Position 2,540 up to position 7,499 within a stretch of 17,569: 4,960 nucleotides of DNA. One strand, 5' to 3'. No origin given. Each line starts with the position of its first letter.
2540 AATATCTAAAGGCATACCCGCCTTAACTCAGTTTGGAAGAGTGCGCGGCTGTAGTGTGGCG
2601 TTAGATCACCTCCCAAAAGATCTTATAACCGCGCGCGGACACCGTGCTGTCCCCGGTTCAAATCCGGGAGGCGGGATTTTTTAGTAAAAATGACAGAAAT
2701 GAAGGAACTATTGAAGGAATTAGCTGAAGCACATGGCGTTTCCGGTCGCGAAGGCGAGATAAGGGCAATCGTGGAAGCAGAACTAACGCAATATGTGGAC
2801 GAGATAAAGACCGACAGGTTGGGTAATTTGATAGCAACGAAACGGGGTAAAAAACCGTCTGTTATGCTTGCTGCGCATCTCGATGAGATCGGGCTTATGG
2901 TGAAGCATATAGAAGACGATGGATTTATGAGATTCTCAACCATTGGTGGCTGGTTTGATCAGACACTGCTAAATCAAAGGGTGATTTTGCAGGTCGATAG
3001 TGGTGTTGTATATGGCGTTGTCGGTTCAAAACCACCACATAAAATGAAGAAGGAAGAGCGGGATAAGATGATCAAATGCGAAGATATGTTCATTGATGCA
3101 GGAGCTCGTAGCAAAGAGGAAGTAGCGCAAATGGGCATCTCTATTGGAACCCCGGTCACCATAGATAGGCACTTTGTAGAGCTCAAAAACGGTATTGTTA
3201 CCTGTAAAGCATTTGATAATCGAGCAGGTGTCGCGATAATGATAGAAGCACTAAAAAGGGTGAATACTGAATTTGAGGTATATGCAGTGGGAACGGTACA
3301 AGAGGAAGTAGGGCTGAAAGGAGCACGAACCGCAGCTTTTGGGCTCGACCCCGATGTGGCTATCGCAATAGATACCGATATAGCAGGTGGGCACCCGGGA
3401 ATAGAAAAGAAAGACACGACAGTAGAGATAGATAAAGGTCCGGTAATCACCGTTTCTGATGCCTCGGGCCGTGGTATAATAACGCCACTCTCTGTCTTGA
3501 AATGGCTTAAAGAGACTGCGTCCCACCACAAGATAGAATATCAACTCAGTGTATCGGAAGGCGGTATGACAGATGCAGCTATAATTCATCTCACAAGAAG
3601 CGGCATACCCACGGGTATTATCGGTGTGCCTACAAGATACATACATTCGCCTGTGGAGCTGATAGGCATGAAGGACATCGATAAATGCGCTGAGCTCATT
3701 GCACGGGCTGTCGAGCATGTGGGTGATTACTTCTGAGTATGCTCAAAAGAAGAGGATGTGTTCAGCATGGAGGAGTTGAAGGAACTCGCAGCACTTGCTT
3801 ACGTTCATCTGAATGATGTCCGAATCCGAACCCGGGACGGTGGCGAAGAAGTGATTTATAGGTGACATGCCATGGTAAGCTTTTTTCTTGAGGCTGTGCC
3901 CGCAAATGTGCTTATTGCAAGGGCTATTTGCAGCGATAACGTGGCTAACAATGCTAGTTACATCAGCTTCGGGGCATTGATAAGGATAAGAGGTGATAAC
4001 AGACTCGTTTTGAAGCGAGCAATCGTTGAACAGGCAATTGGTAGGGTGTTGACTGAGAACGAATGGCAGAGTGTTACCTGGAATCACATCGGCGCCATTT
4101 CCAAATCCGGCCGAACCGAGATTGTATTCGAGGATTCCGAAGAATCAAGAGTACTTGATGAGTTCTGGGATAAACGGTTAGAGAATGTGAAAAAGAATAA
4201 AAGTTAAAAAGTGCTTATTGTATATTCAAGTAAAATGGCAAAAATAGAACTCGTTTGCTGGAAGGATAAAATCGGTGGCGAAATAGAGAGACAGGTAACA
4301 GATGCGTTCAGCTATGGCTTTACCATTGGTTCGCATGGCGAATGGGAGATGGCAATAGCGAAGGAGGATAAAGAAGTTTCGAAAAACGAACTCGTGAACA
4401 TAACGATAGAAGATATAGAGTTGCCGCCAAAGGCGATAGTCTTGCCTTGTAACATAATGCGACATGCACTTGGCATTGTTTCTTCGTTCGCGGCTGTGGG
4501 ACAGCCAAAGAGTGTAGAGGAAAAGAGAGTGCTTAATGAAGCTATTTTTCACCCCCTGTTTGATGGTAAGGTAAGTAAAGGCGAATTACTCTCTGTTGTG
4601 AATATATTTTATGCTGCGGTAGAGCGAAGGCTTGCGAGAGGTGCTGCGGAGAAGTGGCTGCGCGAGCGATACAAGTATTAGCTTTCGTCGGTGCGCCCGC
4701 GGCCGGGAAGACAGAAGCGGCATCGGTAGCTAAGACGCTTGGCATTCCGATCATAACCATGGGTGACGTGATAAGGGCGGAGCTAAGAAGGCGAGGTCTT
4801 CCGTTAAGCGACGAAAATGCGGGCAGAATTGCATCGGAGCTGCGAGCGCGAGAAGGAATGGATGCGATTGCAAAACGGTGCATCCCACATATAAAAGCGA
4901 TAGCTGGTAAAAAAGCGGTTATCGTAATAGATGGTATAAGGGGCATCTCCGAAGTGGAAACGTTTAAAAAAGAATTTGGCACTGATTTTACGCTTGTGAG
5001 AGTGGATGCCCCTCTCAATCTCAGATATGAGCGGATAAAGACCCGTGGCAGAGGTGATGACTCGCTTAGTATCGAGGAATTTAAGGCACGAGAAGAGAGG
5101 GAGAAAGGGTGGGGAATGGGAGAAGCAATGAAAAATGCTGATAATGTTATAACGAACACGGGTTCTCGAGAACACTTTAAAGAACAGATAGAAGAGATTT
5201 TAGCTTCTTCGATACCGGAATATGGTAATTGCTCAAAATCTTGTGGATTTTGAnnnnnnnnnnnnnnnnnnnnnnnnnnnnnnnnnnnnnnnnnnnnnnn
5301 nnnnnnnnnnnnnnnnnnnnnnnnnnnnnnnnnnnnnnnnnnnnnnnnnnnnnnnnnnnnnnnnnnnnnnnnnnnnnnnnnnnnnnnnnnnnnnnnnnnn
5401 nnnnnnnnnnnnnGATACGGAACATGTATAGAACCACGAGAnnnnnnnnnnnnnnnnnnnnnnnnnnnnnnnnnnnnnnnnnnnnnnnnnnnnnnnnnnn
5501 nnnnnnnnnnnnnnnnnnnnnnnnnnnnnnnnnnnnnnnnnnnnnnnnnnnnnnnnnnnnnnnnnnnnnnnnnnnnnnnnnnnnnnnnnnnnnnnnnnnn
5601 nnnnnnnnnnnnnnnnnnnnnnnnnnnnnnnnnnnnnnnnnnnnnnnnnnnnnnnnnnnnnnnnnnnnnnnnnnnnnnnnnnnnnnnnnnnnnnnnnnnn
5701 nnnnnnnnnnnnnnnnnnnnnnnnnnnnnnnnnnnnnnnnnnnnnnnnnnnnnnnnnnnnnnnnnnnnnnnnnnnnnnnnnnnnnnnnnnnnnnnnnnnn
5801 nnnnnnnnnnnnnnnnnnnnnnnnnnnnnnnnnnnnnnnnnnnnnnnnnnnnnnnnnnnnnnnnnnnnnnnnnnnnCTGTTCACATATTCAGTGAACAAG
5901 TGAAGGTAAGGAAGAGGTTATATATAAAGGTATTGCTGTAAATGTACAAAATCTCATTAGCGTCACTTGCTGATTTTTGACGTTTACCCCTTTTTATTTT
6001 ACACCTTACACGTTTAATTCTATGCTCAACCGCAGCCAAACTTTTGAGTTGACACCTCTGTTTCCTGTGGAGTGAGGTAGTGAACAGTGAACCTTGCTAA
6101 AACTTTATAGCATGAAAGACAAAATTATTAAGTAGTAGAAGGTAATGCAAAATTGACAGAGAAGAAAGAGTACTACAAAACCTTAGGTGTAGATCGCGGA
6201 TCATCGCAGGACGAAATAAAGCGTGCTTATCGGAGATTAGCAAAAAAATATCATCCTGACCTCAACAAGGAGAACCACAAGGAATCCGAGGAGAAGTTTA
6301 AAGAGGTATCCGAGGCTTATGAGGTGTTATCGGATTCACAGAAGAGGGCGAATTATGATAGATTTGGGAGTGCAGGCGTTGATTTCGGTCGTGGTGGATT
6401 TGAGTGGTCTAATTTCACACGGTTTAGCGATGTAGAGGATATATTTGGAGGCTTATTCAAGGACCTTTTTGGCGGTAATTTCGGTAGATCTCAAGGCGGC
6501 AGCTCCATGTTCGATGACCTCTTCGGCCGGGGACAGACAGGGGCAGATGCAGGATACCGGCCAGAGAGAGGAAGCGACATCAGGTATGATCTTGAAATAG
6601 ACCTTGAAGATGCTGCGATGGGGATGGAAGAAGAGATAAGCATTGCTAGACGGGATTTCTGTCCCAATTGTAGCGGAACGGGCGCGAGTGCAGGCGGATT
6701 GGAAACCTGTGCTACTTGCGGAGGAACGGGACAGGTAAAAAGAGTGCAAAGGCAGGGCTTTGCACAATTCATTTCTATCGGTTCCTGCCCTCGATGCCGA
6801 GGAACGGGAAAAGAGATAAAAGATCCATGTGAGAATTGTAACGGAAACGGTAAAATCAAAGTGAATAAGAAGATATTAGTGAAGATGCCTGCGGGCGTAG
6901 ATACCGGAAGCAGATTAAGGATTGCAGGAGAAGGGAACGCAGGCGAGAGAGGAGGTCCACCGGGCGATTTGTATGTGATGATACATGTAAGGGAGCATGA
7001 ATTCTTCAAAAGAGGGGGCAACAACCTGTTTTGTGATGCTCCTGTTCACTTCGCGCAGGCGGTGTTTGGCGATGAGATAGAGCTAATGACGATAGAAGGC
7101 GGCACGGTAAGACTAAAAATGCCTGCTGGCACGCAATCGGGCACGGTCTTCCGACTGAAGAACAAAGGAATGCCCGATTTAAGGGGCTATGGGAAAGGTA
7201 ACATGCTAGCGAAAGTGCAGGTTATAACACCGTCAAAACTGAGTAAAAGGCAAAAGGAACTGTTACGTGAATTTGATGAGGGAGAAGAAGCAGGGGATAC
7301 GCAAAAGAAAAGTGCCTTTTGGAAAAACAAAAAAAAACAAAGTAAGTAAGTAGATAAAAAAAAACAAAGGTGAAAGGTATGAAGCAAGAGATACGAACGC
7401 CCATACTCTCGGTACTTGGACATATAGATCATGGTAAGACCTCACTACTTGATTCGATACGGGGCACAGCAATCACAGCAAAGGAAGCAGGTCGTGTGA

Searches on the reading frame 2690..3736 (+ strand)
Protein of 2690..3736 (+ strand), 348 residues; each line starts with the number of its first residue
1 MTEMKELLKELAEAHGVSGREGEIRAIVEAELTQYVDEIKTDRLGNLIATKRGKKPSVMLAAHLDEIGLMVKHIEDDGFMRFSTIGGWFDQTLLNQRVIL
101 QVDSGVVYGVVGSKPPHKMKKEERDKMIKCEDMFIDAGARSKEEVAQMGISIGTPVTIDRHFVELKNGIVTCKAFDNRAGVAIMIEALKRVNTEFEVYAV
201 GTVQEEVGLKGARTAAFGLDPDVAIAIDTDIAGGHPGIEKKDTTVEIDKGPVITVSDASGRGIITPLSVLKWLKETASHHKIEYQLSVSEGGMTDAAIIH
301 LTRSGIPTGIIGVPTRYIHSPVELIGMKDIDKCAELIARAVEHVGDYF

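Call 5: search_protein_families(library=pfam, proteins=[window:2690-3736:+], max_evalue=0.1)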
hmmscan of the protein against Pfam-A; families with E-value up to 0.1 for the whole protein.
window:2690-3736:+ (348 aa): 5 families
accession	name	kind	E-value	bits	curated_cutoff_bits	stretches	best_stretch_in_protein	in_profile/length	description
PF05343.19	Peptidase_M42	-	1e-105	353.5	23.2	1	45-336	1-292/292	M42 glutamyl aminopeptidase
PF01546.33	Peptidase_M20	-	7.2e-10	39.6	24.6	1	170-342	29-205/206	Peptidase family M20/M25/M40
PF04389.22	Peptidase_M28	-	0.00035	20.8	21.3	1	174-233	30-96/193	Peptidase family M28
PF02127.20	Peptidase_M18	-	0.00092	18.6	24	1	240-334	330-425/432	Aminopeptidase I zinc metalloprotease (M18)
PF22513.2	FitA-like_RHH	-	0.066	13.6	27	0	3-30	11-37/39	Antitoxin FitA-like, ribbon-helix-helix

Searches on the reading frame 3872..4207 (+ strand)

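Call 5: search_protein_families(library=pfam, proteins=[window:3872-4207:+], max_evalue=0.1)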
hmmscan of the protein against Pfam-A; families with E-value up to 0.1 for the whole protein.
window:3872-4207:+ (111 aa): 1 family
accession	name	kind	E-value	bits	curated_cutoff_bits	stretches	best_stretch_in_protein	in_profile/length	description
PF02406.22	MmoB_DmpM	-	1.3e-05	25.7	25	1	15-81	16-80/85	MmoB/DmpM family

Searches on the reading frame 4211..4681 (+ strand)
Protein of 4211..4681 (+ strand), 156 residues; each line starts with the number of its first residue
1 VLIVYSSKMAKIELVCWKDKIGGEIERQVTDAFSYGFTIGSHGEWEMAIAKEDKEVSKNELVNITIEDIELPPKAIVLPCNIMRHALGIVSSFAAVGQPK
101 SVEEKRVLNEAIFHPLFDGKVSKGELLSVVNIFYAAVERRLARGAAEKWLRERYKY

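Call 5: search_protein_families(library=pfam, proteins=[window:4211-4681:+], max_evalue=0.1)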
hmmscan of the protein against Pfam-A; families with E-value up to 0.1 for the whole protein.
window:4211-4681:+ (156 aa): 1 family
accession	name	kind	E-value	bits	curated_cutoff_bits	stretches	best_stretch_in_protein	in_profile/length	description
PF01629.22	DUF22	-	3.1e-31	107.7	25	1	11-119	1-106/106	Domain of unknown function DUF22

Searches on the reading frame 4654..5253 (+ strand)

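Call 5: search_protein_families(library=pfam, proteins=[window:4654-5253:+], max_evalue=0.1)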
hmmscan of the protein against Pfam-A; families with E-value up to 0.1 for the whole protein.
window:4654-5253:+ (199 aa): 4 families
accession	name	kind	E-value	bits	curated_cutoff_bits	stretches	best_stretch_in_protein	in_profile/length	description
PF13207.12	AAA_17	-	2.4e-16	60.7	27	1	12-143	1-135/136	AAA domain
PF13238.12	AAA_18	-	3e-11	44.3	29.4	1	11-136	3-116/128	AAA domain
PF13671.12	AAA_33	-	0.00015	22.6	27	1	8-136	1-123/143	AAA domain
PF00406.28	ADK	-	0.0075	16.8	26.8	1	12-46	2-37/151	Adenylate kinase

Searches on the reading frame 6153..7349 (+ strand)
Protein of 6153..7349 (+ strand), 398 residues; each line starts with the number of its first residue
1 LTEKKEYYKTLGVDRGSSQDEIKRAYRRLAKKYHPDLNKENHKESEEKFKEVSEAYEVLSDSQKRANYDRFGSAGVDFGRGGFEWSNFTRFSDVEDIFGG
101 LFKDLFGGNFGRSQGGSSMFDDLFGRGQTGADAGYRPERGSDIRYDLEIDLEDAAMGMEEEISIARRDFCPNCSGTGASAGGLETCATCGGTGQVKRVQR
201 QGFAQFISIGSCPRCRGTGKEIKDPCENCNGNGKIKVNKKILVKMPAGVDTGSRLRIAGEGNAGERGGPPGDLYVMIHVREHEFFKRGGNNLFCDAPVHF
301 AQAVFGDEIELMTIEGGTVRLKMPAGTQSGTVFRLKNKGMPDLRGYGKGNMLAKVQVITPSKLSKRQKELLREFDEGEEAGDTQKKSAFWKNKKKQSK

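Call 5: search_protein_families(library=pfam, proteins=[window:6153-7349:+], max_evalue=0.1)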
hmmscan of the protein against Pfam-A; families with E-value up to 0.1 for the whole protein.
window:6153-7349:+ (398 aa): 7 families
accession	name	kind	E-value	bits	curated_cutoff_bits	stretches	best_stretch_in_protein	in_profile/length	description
PF01556.23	DnaJ_C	-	6.5e-48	163.1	26.6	1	143-360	1-152/152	DnaJ C terminal domain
PF00226.36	DnaJ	-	4.7e-27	94.3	27.8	1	6-69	1-63/63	DnaJ domain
PF00684.25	DnaJ_CXXCXGXG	-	8.1e-14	52.1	32.7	1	170-233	1-65/65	DnaJ central domain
PF18551.6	TackOD1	-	0.018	15.1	32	0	166-201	87-122/188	Thaumarchaeal output domain 1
PF17302.8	DUF5351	-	0.056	14.2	27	0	170-178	20-28/29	Family of unknown function (DUF5351)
PF20833.2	RNase_E_G_Thio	-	0.074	13.6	26.8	0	185-200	1-16/86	RNase E/G, Thioredoxin-like domain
PF15777.11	Anti-TRAP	-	0.074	13.5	32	0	170-207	13-54/59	Tryptophan RNA-binding attenuator protein inhibitory protein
